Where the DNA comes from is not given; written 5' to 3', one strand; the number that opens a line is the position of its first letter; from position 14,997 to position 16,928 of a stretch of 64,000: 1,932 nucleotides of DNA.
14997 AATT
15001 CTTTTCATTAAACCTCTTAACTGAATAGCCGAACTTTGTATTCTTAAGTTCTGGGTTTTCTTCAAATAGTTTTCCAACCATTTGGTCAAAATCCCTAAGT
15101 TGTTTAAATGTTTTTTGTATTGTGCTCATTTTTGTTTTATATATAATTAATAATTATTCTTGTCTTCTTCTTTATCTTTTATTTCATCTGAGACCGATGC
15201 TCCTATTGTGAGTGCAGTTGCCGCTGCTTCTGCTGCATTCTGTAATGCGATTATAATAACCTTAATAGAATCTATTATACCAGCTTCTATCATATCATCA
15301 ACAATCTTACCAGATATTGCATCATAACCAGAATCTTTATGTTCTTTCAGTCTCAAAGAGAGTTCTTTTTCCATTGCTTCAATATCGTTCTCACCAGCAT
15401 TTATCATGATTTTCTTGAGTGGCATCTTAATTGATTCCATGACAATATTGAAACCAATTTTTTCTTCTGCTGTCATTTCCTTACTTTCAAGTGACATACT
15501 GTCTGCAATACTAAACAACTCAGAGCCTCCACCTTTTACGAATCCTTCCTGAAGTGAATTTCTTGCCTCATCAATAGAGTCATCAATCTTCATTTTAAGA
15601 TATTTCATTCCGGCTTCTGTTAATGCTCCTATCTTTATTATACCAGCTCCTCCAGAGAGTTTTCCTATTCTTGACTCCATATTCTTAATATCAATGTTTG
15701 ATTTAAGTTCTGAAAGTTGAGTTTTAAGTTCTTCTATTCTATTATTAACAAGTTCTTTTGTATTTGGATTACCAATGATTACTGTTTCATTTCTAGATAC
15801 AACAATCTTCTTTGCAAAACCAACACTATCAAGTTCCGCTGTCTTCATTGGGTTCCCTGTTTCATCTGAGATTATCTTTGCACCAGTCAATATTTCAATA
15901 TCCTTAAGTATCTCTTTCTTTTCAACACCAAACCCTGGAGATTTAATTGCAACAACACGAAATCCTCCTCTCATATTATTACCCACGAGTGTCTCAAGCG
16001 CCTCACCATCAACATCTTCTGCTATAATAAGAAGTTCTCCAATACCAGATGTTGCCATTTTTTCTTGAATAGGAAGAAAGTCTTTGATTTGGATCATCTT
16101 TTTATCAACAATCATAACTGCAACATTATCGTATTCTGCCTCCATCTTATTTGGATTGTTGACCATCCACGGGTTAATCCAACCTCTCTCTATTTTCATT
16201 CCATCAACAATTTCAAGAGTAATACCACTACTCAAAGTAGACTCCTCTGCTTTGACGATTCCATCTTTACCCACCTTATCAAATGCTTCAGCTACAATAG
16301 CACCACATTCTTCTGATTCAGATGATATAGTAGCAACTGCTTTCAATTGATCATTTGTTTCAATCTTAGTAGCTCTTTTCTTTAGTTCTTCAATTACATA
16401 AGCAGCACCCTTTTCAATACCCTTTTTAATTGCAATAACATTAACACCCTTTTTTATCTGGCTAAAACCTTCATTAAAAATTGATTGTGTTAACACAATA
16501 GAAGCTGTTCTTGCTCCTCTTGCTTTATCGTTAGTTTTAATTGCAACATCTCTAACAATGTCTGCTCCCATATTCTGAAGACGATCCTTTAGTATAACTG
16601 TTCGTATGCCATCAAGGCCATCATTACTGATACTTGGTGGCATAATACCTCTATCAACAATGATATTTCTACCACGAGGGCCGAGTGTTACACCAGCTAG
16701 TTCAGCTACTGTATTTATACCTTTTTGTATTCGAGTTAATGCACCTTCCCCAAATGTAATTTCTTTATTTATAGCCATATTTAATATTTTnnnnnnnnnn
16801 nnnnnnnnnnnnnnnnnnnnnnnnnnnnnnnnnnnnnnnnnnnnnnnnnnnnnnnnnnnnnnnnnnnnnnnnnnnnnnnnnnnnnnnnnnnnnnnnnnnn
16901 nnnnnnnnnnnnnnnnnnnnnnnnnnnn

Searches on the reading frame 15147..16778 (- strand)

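Call 70: search_protein_families(library=phrogs, proteins=[window:15147-16778:-], max_evalue=0.00001)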
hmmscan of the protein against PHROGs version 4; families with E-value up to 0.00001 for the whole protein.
window:15147-16778:- (543 aa): 1 family
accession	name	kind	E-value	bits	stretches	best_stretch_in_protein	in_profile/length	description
phrog_5725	-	other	2.8e-114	383.6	1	3-532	3-534/540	chaperonin groEL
